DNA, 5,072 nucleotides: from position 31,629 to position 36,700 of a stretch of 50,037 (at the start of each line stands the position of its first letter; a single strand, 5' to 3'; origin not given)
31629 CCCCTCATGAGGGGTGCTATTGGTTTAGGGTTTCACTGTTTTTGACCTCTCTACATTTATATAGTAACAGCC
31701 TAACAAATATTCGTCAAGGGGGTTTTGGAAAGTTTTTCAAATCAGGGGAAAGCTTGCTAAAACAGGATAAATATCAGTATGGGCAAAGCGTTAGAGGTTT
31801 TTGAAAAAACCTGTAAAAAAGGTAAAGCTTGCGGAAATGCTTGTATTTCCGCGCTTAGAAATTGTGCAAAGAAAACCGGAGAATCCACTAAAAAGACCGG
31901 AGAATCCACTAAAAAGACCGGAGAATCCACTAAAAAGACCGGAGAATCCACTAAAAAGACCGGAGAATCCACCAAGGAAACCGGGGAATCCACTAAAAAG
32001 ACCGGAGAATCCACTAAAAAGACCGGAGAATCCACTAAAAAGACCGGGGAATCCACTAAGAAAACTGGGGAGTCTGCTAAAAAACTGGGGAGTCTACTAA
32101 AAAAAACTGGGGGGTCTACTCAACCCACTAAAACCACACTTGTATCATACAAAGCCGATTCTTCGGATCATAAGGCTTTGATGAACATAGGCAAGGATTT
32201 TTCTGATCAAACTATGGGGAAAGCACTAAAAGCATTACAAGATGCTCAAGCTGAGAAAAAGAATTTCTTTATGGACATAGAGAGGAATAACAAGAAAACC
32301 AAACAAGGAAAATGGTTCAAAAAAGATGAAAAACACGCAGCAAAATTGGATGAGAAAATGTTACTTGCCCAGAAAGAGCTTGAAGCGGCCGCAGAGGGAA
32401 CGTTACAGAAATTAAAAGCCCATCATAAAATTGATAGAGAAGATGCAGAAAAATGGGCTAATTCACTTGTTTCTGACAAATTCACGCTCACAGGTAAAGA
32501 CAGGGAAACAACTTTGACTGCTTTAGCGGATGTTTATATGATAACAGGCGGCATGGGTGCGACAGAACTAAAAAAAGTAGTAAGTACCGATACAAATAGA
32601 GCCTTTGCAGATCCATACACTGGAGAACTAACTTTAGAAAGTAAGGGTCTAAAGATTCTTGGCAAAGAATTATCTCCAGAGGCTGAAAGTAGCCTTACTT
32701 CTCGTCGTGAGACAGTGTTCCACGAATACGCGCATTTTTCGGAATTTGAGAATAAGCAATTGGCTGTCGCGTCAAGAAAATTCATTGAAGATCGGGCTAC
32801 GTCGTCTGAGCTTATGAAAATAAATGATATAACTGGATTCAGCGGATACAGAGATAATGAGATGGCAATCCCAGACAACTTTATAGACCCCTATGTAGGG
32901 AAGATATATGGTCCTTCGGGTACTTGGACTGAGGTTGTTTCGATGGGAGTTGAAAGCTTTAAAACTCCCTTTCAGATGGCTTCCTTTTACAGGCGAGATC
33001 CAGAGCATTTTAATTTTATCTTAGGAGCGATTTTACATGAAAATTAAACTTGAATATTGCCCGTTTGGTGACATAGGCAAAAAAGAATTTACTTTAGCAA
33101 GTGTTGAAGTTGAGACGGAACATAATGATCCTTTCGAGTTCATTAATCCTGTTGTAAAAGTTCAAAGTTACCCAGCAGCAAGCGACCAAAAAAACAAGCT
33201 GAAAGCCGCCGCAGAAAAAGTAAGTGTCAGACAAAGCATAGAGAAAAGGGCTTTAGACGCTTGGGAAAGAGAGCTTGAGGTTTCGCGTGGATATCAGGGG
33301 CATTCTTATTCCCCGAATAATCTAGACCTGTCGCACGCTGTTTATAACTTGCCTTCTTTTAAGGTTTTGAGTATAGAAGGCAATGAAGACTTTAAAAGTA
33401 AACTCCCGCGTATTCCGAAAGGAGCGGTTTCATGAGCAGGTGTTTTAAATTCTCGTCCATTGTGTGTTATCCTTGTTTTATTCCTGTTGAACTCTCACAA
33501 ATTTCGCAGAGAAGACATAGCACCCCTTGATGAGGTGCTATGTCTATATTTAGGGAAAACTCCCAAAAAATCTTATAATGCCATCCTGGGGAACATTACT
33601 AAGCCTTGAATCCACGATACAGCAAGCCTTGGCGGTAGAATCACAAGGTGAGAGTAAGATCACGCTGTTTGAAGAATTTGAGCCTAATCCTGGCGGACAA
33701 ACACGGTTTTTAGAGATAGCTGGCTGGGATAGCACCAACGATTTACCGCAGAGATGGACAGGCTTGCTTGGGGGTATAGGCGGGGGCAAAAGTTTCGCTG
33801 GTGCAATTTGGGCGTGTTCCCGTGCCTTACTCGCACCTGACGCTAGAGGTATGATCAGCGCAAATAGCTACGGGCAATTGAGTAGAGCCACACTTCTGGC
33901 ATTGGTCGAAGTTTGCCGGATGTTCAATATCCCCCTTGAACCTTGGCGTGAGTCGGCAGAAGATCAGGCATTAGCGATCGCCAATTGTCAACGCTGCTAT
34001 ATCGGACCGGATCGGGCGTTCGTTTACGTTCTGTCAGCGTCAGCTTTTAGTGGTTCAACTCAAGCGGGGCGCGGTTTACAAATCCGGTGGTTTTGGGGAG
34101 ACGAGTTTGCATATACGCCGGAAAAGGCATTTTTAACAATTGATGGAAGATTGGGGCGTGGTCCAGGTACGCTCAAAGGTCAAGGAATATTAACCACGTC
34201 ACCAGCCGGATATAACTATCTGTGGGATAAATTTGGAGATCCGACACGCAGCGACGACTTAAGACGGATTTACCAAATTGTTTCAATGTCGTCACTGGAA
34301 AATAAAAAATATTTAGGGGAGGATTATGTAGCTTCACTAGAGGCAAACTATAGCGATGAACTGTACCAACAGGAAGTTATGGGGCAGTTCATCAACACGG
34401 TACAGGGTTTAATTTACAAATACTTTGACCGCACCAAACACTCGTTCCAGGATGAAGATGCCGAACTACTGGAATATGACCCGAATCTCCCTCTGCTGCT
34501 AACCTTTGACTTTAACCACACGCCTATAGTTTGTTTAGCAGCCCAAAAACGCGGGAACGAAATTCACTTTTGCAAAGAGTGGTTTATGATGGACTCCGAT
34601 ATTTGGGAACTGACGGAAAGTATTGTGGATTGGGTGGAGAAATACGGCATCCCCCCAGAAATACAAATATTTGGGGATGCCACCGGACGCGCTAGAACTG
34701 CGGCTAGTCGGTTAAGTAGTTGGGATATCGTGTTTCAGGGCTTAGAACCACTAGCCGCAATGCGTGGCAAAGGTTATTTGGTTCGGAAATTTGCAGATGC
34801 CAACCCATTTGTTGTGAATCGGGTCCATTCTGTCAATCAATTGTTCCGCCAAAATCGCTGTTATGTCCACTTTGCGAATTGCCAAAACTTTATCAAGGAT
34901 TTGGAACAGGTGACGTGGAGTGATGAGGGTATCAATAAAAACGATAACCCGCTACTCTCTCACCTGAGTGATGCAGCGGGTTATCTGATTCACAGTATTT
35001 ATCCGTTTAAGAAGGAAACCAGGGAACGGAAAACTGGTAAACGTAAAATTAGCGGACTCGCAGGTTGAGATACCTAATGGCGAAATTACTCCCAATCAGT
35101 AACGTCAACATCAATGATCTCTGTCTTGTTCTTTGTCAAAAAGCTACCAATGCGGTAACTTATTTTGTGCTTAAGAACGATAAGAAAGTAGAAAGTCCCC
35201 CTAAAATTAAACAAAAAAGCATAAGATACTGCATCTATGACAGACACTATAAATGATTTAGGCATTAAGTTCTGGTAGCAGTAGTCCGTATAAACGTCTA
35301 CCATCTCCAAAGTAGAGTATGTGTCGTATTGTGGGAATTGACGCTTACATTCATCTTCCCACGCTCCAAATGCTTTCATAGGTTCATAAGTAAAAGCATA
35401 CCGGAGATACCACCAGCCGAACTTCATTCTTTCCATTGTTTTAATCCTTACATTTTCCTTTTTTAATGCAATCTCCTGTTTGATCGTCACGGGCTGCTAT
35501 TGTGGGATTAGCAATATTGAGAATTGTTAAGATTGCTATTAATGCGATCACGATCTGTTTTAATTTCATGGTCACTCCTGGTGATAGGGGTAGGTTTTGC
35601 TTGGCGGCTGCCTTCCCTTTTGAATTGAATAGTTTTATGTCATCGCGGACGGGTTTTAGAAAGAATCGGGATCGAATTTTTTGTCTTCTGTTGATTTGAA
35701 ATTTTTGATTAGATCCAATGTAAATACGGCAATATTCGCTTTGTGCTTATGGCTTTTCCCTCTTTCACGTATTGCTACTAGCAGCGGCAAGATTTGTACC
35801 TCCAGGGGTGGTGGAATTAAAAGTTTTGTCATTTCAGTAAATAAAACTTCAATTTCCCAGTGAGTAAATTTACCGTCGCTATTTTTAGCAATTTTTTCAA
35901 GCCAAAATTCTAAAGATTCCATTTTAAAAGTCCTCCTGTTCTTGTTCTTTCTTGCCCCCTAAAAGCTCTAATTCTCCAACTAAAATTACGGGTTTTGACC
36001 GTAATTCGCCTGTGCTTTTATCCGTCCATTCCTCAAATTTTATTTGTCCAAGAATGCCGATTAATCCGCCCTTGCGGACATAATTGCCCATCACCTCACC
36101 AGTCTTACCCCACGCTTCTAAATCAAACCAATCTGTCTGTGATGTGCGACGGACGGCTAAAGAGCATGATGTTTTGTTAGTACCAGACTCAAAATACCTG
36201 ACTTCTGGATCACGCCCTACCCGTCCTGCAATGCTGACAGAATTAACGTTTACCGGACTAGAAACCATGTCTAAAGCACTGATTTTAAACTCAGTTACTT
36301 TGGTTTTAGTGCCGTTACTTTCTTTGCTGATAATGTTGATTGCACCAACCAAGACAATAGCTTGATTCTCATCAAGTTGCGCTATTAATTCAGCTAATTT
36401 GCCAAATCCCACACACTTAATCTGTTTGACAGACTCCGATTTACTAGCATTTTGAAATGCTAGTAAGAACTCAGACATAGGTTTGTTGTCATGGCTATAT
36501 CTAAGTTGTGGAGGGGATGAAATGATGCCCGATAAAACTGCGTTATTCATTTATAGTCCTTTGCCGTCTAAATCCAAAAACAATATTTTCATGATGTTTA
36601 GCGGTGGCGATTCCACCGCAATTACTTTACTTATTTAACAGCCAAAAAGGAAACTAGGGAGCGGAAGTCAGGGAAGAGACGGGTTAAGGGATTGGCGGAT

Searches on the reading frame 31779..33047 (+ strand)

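Call 10: search_protein_families(library=pfam, proteins=[window:31779-33047:+], max_evalue=0.01)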
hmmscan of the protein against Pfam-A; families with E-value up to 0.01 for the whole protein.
window:31779-33047:+ (422 aa): 0 families

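Call 48: search_protein_families(library=phrogs, proteins=[window:31779-33047:+], max_evalue=0.001)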
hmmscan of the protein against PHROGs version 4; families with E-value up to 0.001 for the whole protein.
window:31779-33047:+ (422 aa): 5 families
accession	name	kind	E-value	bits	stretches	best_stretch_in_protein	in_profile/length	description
phrog_20397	-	unknown function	9.6e-20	71.8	1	310-417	329-432/589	-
phrog_33618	-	unknown function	1.2e-11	45.5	1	311-416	280-381/386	-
phrog_8561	-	unknown function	1.4e-08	35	1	308-397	374-460/497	-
phrog_17134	-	unknown function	1.2e-07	31.2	1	31-109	334-412/739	-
phrog_30105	-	unknown function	0.00052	20.2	1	31-102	11-82/307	-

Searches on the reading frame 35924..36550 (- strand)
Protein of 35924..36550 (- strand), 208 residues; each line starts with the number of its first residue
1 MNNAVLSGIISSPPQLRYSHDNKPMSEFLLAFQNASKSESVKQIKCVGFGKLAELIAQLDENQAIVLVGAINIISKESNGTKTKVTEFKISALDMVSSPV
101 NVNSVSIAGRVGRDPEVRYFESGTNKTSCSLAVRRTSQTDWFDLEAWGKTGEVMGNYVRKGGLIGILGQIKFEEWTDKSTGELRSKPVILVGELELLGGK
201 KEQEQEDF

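Call 30: search_protein_families(library=pfam, proteins=[window:35924-36550:-], max_evalue=0.01)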
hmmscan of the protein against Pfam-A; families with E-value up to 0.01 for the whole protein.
window:35924-36550:- (208 aa): 2 families
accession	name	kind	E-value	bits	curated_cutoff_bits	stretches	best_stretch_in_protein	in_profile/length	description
PF00436.31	SSB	-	6.9e-33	113.3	26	2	102-196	1-103/104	Single-strand binding protein family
PF22657.2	SSB_1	-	0.00018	22.1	27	1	2-79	1-83/91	Another single-strand binding protein family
